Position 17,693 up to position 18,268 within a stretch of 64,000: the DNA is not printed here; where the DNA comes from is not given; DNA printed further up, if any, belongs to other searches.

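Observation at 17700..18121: Bacterial-type RRM RNA-binding protein with a long 5' leader in an archaeal context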

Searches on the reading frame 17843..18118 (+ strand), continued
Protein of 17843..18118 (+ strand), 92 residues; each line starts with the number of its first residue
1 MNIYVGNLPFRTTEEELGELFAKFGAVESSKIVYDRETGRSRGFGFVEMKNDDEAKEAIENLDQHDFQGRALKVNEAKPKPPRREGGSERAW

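Call 16: search_protein_families(library=pfam, proteins=[window:17843-18118:+, P0020, P0016], max_evalue=10)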
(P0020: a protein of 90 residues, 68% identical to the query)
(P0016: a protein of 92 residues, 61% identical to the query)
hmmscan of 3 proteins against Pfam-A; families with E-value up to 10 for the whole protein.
window:17843-18118:+ (92 aa): 6 families
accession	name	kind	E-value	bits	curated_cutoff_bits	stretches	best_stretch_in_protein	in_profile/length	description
PF00076.28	RRM_1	-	2.7e-25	88.5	20.7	1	3-73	1-70/70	RNA recognition motif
PF16367.11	RRM_7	-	0.0069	16.8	27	1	2-66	3-73/94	RNA recognition motif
PF13893.12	RRM_5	-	0.066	13.3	27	1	11-78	38-100/125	RNA recognition motif. (a.k.a. RRM, RBD, or RNP domain)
PF24475.1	RBD_DEAH11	-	0.1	13.2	28.4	1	40-77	77-113/115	DEAH11-like, RNA-binding domain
PF16842.11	RRM_occluded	-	0.16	12.3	30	1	4-76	5-72/79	Occluded RNA-recognition motif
PF25701.1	RRM_YTH1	-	0.3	11.4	35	1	3-70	5-67/75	YTH1-like RRM domain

P0020 (90 aa): 8 families
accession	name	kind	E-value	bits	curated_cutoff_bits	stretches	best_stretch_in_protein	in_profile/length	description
PF00076.28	RRM_1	-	5.7e-25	87.4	20.7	1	3-73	1-70/70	RNA recognition motif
PF16367.11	RRM_7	-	0.00068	20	27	1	2-77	3-83/94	RNA recognition motif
PF16842.11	RRM_occluded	-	0.0089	16.3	30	1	3-75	4-71/79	Occluded RNA-recognition motif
PF08675.17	RNA_bind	-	0.057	13.9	27.9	1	9-65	17-65/79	RNA binding domain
PF13893.12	RRM_5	-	0.08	13.1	27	1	15-75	42-97/125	RNA recognition motif. (a.k.a. RRM, RBD, or RNP domain)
PF25701.1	RRM_YTH1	-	0.087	13.1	35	1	3-72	5-69/75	YTH1-like RRM domain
PF08206.17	OB_RNB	-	0.099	12.8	24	1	38-53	4-19/58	Ribonuclease B OB domain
PF01568.27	Molydop_binding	-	0.1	13.1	26.8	1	14-38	46-70/110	Molydopterin dinucleotide binding domain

P0016 (92 aa): 3 families
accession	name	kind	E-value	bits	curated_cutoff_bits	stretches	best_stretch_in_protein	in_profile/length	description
PF00076.28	RRM_1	-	3.7e-25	88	20.7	1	3-72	1-69/70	RNA recognition motif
PF16367.11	RRM_7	-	0.0017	18.7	27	1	2-27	3-28/94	RNA recognition motif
PF13893.12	RRM_5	-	0.042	14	27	1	14-75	41-97/125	RNA recognition motif. (a.k.a. RRM, RBD, or RNP domain)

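Call 21: find_encoding_contigs(protein=P0002, flank=6000, max_places=3)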
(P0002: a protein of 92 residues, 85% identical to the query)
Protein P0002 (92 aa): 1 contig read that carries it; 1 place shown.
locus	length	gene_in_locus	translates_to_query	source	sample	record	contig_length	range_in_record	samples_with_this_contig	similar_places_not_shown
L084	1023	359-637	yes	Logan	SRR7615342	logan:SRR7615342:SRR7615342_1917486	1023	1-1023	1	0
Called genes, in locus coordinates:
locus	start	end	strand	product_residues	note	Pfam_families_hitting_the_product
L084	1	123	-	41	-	?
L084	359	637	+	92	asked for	PF00076:RRM_1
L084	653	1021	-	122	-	?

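Call 38: find_encoding_contigs(protein=P0005, flank=6000, max_places=1)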
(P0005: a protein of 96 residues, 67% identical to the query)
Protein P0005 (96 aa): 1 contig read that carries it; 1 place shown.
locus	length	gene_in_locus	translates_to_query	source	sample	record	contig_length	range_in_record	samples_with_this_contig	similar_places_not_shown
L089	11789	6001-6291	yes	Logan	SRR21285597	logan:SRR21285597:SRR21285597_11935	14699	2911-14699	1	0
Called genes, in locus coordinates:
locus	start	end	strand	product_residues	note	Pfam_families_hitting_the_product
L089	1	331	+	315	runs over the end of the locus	PF02881:SRP54_N, PF00448:SRP54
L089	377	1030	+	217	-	PF04002:RadC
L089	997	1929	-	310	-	PF01149:Fapy_DNA_glyco, PF05833:NFACT_N (weak), PF06831:H2TH, PF06827:zf-FPG_IleRS (weak)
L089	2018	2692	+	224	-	PF09335:VTT_dom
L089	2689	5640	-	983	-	PF00675:Peptidase_M16 (weak), PF05193:Peptidase_M16_C, PF08367:M16C_assoc, PF22516:PreP_C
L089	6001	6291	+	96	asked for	PF13893:RRM_5 (weak), PF28442:DUF8400 (weak), PF00076:RRM_1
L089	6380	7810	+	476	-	PF00884:Sulfatase, PF01663:Phosphodiest (faint)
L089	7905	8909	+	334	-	PF00294:PfkB, PF08543:Phos_pyr_kin (weak)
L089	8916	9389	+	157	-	PF01467:CTP_transf_like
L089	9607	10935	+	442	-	PF02492:cobW (weak)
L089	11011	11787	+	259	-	?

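Call 42: find_encoding_contigs(protein=P0022, flank=4000, max_places=2)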
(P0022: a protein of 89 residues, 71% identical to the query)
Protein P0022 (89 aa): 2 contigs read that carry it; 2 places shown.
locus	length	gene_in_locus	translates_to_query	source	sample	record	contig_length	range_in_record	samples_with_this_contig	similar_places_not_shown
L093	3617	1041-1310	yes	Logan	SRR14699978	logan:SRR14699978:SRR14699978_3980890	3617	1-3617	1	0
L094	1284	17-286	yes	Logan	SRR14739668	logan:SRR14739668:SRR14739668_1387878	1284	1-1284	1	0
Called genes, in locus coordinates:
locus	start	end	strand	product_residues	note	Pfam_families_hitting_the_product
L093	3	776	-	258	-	?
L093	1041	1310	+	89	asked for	PF00076:RRM_1, PF28442:DUF8400 (weak)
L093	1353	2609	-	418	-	-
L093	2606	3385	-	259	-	PF01969:Ni_insertion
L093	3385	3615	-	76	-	?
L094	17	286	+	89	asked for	PF00076:RRM_1, PF28442:DUF8400 (weak)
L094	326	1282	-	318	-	?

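Call 61: search_solved_structures(query=window:17843-18118:+, max_evalue=1e-8)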
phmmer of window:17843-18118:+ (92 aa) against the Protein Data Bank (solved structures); distinct sequences matched with E-value up to 1e-8: 181 (the best 60 are shown).
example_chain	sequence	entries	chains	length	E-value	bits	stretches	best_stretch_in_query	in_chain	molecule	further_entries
6r5k_D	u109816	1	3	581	5.4e-43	148.1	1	2-83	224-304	Polyadenylate-binding protein, cytoplasmic and nuclear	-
9cb5_A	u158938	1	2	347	1.6e-30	108.2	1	3-79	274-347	Nucleolin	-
9qjc_B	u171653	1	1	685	2.4e-27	98.1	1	3-81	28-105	Nucleolar protein 4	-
5x8p_v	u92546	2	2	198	5.8e-27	96.9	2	2-78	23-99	protein cS22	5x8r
5mmj_v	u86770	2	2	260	1.6e-26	95.5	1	2-78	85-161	30S ribosomal protein 2, chloroplastic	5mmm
1fxl_A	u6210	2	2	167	5.3e-26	93.8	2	2-80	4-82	PARANEOPLASTIC ENCEPHALOMYELITIS ANTIGEN HUD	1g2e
7jly_A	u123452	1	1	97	8e-26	93.2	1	1-84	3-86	RNA-binding protein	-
1fnx_H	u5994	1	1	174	2.5e-25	91.7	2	2-80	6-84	HU ANTIGEN C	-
4ed5_A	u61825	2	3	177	7e-25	90.2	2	2-80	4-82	ELAV-like protein 1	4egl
2cjk_A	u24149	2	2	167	6.7e-23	83.9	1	3-83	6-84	NUCLEAR POLYADENYLATED RNA-BINDING PROTEIN 4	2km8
2ki2_A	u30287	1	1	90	7.7e-23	83.7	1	2-81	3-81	Ss-DNA binding protein 12RNP2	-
1b7f_A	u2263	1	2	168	5e-21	77.9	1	2-64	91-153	PROTEIN (SXL-LETHAL PROTEIN)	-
4qqb_A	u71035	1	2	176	7.6e-21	77.3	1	2-64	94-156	Protein sex-lethal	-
3sxl_A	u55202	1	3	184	9.1e-21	77.1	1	2-64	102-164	PROTEIN (SEX-LETHAL)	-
4c7q_A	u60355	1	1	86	1.2e-20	76.6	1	3-78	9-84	RNA-BINDING GLYCINE-RICH PROTEIN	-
1x5s_A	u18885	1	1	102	8.5e-17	64.4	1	3-88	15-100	Cold-inducible RNA-binding protein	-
5tbx_A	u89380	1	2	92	3.9e-16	62.3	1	3-80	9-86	Cold-inducible RNA-binding protein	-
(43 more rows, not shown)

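Call 62: search_protein_families(library=ncbifam, proteins=[window:17843-18118:+], max_evalue=0.01)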
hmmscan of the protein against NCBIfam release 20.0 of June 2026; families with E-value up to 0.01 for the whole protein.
window:17843-18118:+ (92 aa): 9 families
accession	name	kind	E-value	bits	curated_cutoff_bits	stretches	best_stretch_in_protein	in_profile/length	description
NF058537.1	Rbp_regulator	equivalog_domain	1.5e-35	121.3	100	1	2-80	1-79/79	RNA-binding regulator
TIGR01622.1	SF-CC1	subfamily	6.7e-21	74.9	231.65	1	2-78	221-297/500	splicing factor, CC1-like family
TIGR01628.1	PABP-1234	subfamily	4.4e-18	65.8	497.1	1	2-84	287-368/595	polyadenylate binding protein, human types 1, 2, 3, 4 family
TIGR01661.1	ELAV_HUD_SF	subfamily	2.8e-15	56.7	279.1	1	3-76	272-344/351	ELAV/HuD family splicing factor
TIGR01642.1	U2AF_lg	subfamily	3.8e-15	55.4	310.3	1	3-77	299-373/510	U2 snRNP auxilliary factor, large subunit, splicing factor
TIGR01659.1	sex-lethal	subfamily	2.7e-11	43.7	486.2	1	2-64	195-257/346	sex-lethal family splicing factor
TIGR01645.1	half-pint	subfamily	7.6e-08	31.6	443.95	1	5-76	110-180/607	poly-U binding splicing factor, half-pint family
TIGR01648.1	hnRNP-R-Q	subfamily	8.8e-08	31.4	317.85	1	2-73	60-131/577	hnRNP-R, Q splicing factor family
TIGR01649.1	hnRNP-L_PTB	subfamily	0.00047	19.3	287.4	1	11-78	310-372/493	hnRNP-L/PTB/hephaestus splicing factor family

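Call 68: predict_structure(alignment_id=A5)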
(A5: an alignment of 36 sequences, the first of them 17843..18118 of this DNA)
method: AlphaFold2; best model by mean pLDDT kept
length: 92 residues; sequences in the alignment: 36
mean_pLDDT: 83.3   pTM: 0.63
mean pLDDT of the five models: 83.3, 83.0, 82.9, 82.7, 79.0
residues with pLDDT >= 90: 40; 70-90: 38; 50-70: 6; < 50: 8
segments of 3 or more residues with pLDDT < 50: 84-91
pLDDT, mean of each block of 10 residues (from residue 1): 89 89 91 87 90 90 88 83 49 44
secondary structure, 60 per line:
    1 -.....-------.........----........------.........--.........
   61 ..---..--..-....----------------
elements in order: E2-6 H14-22 E27-34 E41-49 H52-62 E73-76

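Call 71: fold_search(model_id=the predicted structure, library=pdb)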
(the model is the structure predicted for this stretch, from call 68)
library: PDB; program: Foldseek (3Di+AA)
matches with E <= 10: 1733; with E <= 0.001: 870
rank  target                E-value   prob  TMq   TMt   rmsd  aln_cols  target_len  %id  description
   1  7jly                  1.0e-10  1.00  0.83  0.92   1.7        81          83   57  Crystal Structure of RNA Binding Protein PG1 (released 2021-07-28)
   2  6ud7_C                1.8e-10  1.00  0.83  0.93   0.9        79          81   40  Crystal structure of full-length human DCAF15-DDB1(deltaBPB)-DDA1-RBM39 in complex with indisulam (released 2019-12-18)
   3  4ed5_B                5.6e-10  1.00  0.84  0.46   1.2        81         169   37  Crystal structure of the two N-terminal RRM domains of HuR complexed with RNA (released 2012-05-23)
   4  4ed5_A                6.0e-10  1.00  0.84  0.47   1.1        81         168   37  Crystal structure of the two N-terminal RRM domains of HuR complexed with RNA (released 2012-05-23)
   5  4fxv_A                6.8e-10  1.00  0.81  0.88   1.0        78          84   38  Crystal structure of an ELAV-like protein 1 (ELAVL1) from Homo sapiens at 1.90 A resolution (released 2012-10-03)
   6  6q0v_D                8.8e-10  1.00  0.82  0.95   0.9        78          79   41  Structure of DDB1-DDA1-DCAF15 complex bound to tasisulam and RBM39 (released 2019-11-13)
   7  2rra_MODEL_1_A        1.1e-09  1.00  0.82  0.76   2.2        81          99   41  Solution structure of RNA binding domain in human Tra2 beta protein in complex with RNA (GAAGAA) (released 2011-04-27)
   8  6q2i_MODEL_1_A        1.1e-09  1.00  0.73  0.64   1.4        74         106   44  Solution state NMR structures of the RNA recognition motif (RRM) domain of human CstF-64 (released 2020-08-12)
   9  4fxv_B                1.2e-09  1.00  0.81  0.92   0.8        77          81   38  Crystal structure of an ELAV-like protein 1 (ELAVL1) from Homo sapiens at 1.90 A resolution (released 2012-10-03)
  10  5tbx_A                1.3e-09  1.00  0.80  0.89   1.1        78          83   41  hnRNP A18 RNA Recognition Motif (released 2017-04-12)
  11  6pai_D                1.8e-09  1.00  0.81  0.93   0.9        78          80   41  Structure of the human DDB1-DDA1-DCAF15 E3 ubiquitin ligase bound to RBM39 and sulfonamide E7820 (released 2019-09-18)
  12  4c7q_MODEL_1_A        1.9e-09  1.00  0.79  0.85   1.2        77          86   49  Solution structure of the Nt. GR-RBP1 RRM domain (released 2013-10-02)
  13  6q0r_D                2.7e-09  1.00  0.82  0.92   0.8        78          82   41  Structure of DDB1-DDA1-DCAF15 complex bound to E7820 and RBM39 (released 2019-11-13)
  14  6tze_MODEL_1_A        2.7e-09  1.00  0.77  0.66   1.0        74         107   43  Human CstF-64 RRM mutant - D50A (released 2020-08-19)
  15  3hi9_A                3.1e-09  1.00  0.80  0.92   0.8        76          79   38  The x-ray crystal structure of the first RNA recognition motif (RRM1) of the AU-rich element (ARE) binding protein HuR (released 2010-03-31)
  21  5tbx_B                4.3e-09  1.00  0.80  0.80   4.1        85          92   39  hnRNP A18 RNA Recognition Motif (released 2017-04-12)
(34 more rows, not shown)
